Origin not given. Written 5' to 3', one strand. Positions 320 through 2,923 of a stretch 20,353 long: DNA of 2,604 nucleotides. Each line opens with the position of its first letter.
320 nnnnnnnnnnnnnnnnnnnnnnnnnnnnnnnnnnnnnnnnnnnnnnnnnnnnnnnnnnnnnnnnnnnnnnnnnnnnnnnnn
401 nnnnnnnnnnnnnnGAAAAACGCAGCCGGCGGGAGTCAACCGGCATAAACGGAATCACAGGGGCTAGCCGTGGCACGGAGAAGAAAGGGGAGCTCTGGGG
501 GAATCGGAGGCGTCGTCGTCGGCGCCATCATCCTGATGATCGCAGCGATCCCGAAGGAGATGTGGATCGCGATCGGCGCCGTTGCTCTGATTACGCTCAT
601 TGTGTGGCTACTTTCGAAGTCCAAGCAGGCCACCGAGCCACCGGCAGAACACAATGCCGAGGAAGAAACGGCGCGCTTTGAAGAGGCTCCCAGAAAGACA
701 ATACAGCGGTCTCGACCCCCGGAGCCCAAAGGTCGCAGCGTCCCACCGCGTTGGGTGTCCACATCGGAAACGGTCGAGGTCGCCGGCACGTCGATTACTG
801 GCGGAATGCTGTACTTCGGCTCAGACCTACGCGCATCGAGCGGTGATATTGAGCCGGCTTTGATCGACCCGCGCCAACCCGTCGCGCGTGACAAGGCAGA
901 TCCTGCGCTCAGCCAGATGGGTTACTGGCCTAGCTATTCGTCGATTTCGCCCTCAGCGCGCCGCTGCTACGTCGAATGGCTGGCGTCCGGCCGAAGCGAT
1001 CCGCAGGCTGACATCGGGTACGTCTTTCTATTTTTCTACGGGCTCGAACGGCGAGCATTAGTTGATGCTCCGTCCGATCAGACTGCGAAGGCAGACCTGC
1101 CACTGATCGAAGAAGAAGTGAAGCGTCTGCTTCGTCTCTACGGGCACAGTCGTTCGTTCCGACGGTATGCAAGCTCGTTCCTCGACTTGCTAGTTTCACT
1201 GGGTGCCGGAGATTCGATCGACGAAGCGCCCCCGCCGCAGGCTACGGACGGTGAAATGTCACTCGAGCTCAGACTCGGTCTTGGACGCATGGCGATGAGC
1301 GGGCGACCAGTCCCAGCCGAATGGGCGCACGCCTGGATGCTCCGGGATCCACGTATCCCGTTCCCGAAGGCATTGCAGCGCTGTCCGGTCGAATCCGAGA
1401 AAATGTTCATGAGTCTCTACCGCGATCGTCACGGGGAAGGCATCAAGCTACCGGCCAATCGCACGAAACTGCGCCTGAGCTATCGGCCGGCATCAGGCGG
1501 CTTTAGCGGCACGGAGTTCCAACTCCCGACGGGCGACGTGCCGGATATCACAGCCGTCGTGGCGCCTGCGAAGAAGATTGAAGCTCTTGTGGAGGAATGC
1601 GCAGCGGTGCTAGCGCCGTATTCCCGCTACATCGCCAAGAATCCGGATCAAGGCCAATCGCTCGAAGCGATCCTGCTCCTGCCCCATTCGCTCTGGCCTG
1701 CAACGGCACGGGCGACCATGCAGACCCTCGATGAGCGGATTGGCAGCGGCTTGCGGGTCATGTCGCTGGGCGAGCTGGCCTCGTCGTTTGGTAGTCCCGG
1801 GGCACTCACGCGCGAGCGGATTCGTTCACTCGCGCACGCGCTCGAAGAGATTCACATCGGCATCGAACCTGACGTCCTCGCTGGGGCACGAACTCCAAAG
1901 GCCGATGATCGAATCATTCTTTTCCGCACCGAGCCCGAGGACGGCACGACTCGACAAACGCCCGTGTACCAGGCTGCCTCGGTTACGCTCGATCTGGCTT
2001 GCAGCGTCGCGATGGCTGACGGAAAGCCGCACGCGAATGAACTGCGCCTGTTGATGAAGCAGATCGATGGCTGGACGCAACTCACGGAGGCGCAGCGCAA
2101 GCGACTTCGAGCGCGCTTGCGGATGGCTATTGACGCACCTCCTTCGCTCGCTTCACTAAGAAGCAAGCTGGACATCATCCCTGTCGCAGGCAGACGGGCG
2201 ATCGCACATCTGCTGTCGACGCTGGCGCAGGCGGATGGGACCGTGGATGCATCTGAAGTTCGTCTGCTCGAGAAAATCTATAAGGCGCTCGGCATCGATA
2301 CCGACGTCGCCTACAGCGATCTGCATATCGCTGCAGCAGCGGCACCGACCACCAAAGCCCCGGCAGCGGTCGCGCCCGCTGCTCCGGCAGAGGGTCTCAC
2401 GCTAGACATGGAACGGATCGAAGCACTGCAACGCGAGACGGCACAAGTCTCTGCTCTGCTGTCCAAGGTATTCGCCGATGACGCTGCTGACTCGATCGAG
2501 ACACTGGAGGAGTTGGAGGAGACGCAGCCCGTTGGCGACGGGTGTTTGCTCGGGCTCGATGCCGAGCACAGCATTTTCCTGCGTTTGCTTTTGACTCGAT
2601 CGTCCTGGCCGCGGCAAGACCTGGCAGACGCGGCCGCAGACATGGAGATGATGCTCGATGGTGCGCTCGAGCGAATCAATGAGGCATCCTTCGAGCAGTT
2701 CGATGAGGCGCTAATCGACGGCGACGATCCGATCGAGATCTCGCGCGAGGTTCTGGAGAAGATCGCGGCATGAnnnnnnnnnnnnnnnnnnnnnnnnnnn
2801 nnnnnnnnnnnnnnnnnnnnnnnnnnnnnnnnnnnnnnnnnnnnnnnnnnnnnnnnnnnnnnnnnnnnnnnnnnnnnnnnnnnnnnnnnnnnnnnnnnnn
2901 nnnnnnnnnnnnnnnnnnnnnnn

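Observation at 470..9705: Four-gene operon: TerB-N/TerB/TerB-C membrane protein + BrxD-like ATPase + BrxHI/Lhr-like helicase + Cas4-nuclease/SF1-helicase fusion; candidate uncharacterised defence or DNA-processing system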

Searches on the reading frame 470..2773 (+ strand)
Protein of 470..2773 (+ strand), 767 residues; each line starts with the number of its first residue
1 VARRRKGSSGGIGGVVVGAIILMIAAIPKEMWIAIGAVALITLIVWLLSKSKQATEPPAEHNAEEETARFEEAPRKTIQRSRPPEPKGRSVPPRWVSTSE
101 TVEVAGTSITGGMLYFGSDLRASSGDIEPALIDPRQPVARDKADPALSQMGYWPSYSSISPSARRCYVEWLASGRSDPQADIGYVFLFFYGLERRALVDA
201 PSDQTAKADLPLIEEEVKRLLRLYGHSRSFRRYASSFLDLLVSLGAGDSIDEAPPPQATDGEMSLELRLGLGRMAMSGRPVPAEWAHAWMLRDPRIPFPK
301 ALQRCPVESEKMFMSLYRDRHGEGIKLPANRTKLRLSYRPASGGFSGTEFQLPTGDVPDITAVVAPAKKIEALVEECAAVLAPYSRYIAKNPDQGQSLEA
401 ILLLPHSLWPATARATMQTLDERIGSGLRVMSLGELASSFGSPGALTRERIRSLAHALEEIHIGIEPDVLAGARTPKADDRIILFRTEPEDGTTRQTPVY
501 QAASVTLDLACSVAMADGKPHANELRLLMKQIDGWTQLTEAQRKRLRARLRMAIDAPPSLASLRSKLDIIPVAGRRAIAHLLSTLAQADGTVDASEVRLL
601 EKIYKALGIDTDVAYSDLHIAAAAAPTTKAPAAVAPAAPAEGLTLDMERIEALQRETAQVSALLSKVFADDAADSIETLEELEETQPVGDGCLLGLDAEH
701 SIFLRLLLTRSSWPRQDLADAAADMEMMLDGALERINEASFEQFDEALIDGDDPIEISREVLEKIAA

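Call 4: search_protein_families(library=pfam, proteins=[window:470-2773:+], max_evalue=0.01)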
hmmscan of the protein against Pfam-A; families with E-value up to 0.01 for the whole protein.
window:470-2773:+ (767 aa): 3 families
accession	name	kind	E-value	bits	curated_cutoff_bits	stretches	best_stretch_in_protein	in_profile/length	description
PF13208.11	TerB_N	-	6.2e-62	209.5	25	1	99-296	3-201/207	TerB N-terminal domain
PF15615.11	TerB_C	-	1.2e-34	120.1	26.3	1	633-765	7-147/148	TerB-C domain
PF05099.18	TerB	-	4.8e-11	43.4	24.4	1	509-611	7-110/118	Tellurite resistance protein TerB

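Call 5: search_protein_families(library=padloc, proteins=[window:470-2773:+], max_evalue=0.001)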
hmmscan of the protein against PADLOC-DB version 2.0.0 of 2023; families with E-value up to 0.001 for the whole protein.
window:470-2773:+ (767 aa): 1 family
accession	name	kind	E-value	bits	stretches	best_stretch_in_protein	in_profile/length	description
PDLC03958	SngA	-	2e-108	362.3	1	72-766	14-524/528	-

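Call 6: search_protein_families(library=ncbifam, proteins=[window:470-2773:+], max_evalue=0.001)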
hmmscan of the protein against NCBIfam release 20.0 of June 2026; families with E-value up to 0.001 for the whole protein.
window:470-2773:+ (767 aa): 0 families

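Call 49: search_solved_structures(query=window:470-2770:+, max_evalue=0.01)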
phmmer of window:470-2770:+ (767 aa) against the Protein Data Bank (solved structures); distinct sequences matched with E-value up to 0.01: 0.

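Call 79: find_homologous_proteins(query=window:470-2770:+, max_evalue=1e-20)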
Query window:470-2770:+ (767 aa): 1793 proteins with E <= 1e-20 among 8000 candidates; the best 120 are listed.
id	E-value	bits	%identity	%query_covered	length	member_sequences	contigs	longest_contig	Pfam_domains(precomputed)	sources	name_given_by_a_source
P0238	0.0e+0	1596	95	100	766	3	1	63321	PF05099.19,PF13208.12,PF15615.12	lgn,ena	-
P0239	0.0e+0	1405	84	99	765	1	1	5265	PF05099.19,PF13208.12,PF15615.12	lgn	-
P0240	0.0e+0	1351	79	100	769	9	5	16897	PF05099.19,PF13208.12,PF15615.12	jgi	jgi:uncharacterized tellurite resistance protein B-like protein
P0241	0.0e+0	1292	79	96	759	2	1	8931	PF05099.19,PF13208.12,PF15615.12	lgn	-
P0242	0.0e+0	1160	69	100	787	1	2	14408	PF05099.19,PF13208.12,PF15615.12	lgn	-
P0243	0.0e+0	1132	67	100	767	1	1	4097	PF05099.19,PF13208.12,PF15615.12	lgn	-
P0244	0.0e+0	1076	65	100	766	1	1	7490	PF05099.19,PF13208.12,PF15615.12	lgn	-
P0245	0.0e+0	1072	65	97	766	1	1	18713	PF05099.19,PF13208.12,PF15615.12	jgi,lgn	-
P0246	0.0e+0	1067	65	100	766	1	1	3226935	PF05099.19,PF13208.12,PF15615.12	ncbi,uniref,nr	ncbi:tellurite resistance TerB family protein [Peristeroidobacter agariperforans]|uniref:tellurite r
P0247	8.0e-298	1008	61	100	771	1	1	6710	PF05099.19,PF13208.12,PF15615.12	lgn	-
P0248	8.2e-297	1005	59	100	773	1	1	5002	PF05099.19,PF13208.12,PF15615.12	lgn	-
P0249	1.6e-295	1000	60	100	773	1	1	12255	PF05099.19,PF13208.12,PF15615.12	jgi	-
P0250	1.4e-294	997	60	100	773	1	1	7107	PF05099.19,PF13208.12,PF15615.12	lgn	-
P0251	8.0e-293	991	59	100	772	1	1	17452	PF05099.19,PF13208.12,PF15615.12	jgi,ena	-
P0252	4.2e-292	989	59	100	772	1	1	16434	PF05099.19,PF13208.12,PF15615.12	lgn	-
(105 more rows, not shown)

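Call 80: find_encoding_contigs(protein=P0242, flank=10000, max_places=2)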
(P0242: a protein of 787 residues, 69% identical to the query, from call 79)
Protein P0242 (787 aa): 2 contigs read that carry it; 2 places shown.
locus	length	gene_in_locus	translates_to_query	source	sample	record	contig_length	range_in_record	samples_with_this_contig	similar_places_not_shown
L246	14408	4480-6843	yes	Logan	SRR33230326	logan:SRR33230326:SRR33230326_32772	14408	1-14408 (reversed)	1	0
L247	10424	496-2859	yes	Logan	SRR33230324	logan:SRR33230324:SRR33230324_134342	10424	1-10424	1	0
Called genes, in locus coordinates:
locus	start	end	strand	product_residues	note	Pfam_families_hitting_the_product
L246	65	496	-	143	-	PF13683:rve_3 (weak)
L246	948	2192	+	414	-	PF00145:DNA_methylase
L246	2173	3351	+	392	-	PF09217:EcoRII-N, PF09019:EcoRII-C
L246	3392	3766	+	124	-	PF03852:Vsr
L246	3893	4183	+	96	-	PF13683:rve_3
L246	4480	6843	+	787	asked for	PF13208:TerB_N, PF05099:TerB, PF15615:TerB_C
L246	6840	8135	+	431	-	PF10923:BrxC_BrxD, PF13191:AAA_16 (weak), PF13401:AAA_22 (faint)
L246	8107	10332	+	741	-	PF00270:DEAD, PF04851:ResIII (weak), PF00271:Helicase_C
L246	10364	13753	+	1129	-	PF13482:RNase_H_2, PF13086:AAA_11 (faint), PF13245:AAA_19 (weak), PF13604:AAA_30, PF01443:Viral_helicase1 (faint), PF05127:NAT10_TcmA_helicase (faint), PF13087:AAA_12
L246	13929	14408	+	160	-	?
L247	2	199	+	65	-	?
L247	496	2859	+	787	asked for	PF13208:TerB_N, PF05099:TerB, PF15615:TerB_C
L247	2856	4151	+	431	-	PF10923:BrxC_BrxD, PF13191:AAA_16 (weak), PF13401:AAA_22 (faint)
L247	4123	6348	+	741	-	PF00270:DEAD, PF04851:ResIII (weak), PF00271:Helicase_C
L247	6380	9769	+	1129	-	PF13482:RNase_H_2, PF13086:AAA_11 (faint), PF13245:AAA_19 (weak), PF13604:AAA_30, PF01443:Viral_helicase1 (faint), PF05127:NAT10_TcmA_helicase (faint), PF13087:AAA_12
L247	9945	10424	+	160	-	?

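Call 81: find_encoding_contigs(protein=P0245, flank=10000, max_places=2)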
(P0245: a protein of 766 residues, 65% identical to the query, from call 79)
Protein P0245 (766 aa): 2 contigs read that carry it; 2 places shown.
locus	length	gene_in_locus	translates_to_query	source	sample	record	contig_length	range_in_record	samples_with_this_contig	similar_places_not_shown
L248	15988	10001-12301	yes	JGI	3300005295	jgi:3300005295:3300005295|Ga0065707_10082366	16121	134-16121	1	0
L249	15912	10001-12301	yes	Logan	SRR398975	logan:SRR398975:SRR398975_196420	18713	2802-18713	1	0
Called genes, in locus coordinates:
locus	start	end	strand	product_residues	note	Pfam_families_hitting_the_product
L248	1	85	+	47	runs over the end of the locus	?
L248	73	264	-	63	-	PF24806:DUF7706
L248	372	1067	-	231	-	PF20582:UPF0758_N (faint), PF04002:RadC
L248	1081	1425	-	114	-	-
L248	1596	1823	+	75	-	PF13560:HTH_31 (weak), PF01381:HTH_3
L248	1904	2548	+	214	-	PF00313:CSD, PF06961:DUF1294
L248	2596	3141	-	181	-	PF03031:NIF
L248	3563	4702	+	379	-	PF13776:DUF4172, PF02661:Fic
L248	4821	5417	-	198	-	-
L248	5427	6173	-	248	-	PF04471:Mrr_cat, PF22722:NA-iREase1 (weak), PF01396:Zn_ribbon_Top1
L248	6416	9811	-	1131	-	PF13482:RNase_H_2, PF13086:AAA_11 (weak), PF13245:AAA_19 (faint), PF13604:AAA_30, PF05127:NAT10_TcmA_helicase (weak), PF13087:AAA_12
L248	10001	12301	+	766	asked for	PF13208:TerB_N, PF05099:TerB, PF15615:TerB_C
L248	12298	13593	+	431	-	PF10923:BrxC_BrxD, PF13191:AAA_16 (weak), PF13401:AAA_22 (faint)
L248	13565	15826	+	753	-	PF00270:DEAD, PF00271:Helicase_C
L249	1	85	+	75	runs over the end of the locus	PF05930:Phage_AlpA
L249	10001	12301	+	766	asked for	PF13208:TerB_N, PF05099:TerB, PF15615:TerB_C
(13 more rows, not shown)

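Call 82: find_encoding_contigs(protein=P0246, flank=10000, max_places=2)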
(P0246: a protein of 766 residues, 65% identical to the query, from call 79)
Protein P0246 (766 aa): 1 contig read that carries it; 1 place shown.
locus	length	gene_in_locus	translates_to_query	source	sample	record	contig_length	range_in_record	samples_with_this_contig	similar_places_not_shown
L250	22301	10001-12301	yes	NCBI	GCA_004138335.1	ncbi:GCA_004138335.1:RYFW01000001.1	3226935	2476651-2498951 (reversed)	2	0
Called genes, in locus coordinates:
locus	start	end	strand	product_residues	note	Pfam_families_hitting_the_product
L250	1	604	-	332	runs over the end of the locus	PF03432:Relaxase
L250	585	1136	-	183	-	PF21983:NikA-like (weak)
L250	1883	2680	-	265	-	PF01170:UPF0020 (faint), PF01555:N6_N4_Mtase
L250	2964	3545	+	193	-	PF18475:PIN7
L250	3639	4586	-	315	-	PF01850:PIN (faint), PF13470:PIN_3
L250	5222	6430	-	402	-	PF04055:Radical_SAM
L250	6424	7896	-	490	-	PF04055:Radical_SAM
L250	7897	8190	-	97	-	PF27806:HxsD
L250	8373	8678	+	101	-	-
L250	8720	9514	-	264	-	PF04471:Mrr_cat, PF22722:NA-iREase1, PF01396:Zn_ribbon_Top1 (weak)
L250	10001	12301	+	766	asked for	PF13208:TerB_N, PF05099:TerB, PF15615:TerB_C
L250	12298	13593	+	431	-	PF10923:BrxC_BrxD, PF13191:AAA_16 (weak)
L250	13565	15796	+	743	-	PF00270:DEAD, PF04851:ResIII, PF00271:Helicase_C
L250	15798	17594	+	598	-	PF11398:DUF2813 (faint), PF13175:AAA_15, PF13304:AAA_21, PF20469:OLD-like_TOPRIM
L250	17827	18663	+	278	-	-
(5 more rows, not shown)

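Call 88: search_protein_families(library=pfam, alignment_id=A8, max_evalue=0.00001)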
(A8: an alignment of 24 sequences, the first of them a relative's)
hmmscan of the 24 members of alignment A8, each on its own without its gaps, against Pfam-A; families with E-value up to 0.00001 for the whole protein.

A. member 1, L250:15798-17591:+ (598 aa): 4 families
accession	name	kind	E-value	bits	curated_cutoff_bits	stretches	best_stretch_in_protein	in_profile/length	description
PF13175.12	AAA_15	-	9.7e-31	108.1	32.1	1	1-410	1-374/374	AAA ATPase domain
PF13304.12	AAA_21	-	2e-15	58.1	27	1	350-410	259-303/304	AAA domain, putative AbiEii toxin, Type IV TA system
PF20469.4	OLD-like_TOPRIM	-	3.3e-11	44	23.2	1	463-531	1-67/67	Overcoming lysogenization defect protein-like, TOPRIM domain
PF11398.14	DUF2813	-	7.8e-08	32.5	21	0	1-49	1-48/372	Protein of unknown function (DUF2813)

B. families by the number of members that match (of 24 scanned): 22 families
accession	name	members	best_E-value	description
PF13175.12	AAA_15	2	9.7e-31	AAA ATPase domain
PF13304.12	AAA_21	2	2e-15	AAA domain, putative AbiEii toxin, Type IV TA system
PF11855.13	DUF3375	1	2.3e-125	Protein of unknown function (DUF3375)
PF22548.2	AEP-TOTE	1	2.9e-90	TOTE conflict system, Archaeo-Eukaryotic Primase domain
PF07690.21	MFS_1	1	9.1e-53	Major Facilitator Superfamily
PF13208.11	TerB_N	1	1.3e-32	TerB N-terminal domain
PF04851.21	ResIII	1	1e-24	Type III restriction enzyme, res subunit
PF12705.13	PDDEXK_1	1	1.1e-20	PD-(D/E)XK nuclease superfamily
PF00083.30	Sugar_tr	1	5.4e-18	Sugar (and other) transporter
PF15615.11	TerB_C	1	5.4e-18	TerB-C domain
PF13166.12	AAA_13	1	3.3e-16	AAA domain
PF00520.37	Ion_trans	1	9.9e-16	Ion transport protein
PF00929.31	RNase_T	1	1.2e-15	Exonuclease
PF00270.35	DEAD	1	1.6e-15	DEAD/DEAH box helicase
PF07885.22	Ion_trans_2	1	1.9e-15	Ion channel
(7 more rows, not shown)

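Call 97: predict_structure(alignment_id=A9)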
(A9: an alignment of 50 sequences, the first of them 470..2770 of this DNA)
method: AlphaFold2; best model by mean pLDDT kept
length: 767 residues; sequences in the alignment: 50
mean_pLDDT: 79.5   pTM: 0.53
mean pLDDT of the five models: 79.5, 75.2, 74.8, 72.6, 72.5
residues with pLDDT >= 90: 181; 70-90: 453; 50-70: 52; < 50: 81
segments of 3 or more residues with pLDDT < 50: 1-11, 52-82, 627-643, 669-675, 677-679, 681-691
pLDDT, mean of each block of 10 residues (from residue 1): 38 65 72 81 79 40 32 35 68 91 90 90 87 90 83 86 93 91 93 92 89 93 90 89 68 64 78 87 91 89 91 94 87 84 83 77 88 94 91 81 86 87 84 85 74 85 84 80 83 74 89 86 89 86 88 84 81 84 86 86 88 84 56 39 61 84 63 46 41 73 89 91 90 91 85 83 71
secondary structure, 60 per line:
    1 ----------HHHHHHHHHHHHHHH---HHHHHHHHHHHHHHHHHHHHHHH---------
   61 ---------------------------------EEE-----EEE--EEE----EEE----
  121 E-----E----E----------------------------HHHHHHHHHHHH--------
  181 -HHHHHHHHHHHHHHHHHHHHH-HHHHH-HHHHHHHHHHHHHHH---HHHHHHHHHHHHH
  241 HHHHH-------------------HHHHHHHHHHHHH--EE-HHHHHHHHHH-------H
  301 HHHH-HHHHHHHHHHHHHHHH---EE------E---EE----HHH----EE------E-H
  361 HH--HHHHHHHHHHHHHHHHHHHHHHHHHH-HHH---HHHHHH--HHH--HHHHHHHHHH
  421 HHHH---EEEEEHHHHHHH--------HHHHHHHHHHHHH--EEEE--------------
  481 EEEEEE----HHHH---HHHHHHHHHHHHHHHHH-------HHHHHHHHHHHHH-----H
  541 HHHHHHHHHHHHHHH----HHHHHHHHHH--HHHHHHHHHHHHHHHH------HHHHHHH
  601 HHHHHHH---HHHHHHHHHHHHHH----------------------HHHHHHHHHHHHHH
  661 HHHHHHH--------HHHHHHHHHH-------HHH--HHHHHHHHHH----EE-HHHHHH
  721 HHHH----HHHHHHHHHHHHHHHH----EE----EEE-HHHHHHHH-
elements in order (helices of 4 or more, strands of 3 or more residues): H11-25 H29-51 E94-96 E102-104 E107-109 E114-116 H161-172 H182-202 H204-208 H210-224 H228-245 H265-277 H283-292 H300-304 H306-321 H365-390 H398-403 H411-424 E428-432 H433-439 H448-460 E463-466 E481-486 H491-494 H498-514 H522-534 H540-555 H560-569 H572-587 H594-607 H611-624 H647-667 H676-685 H698-707 H715-724 H729-744 E755-757 H759-766
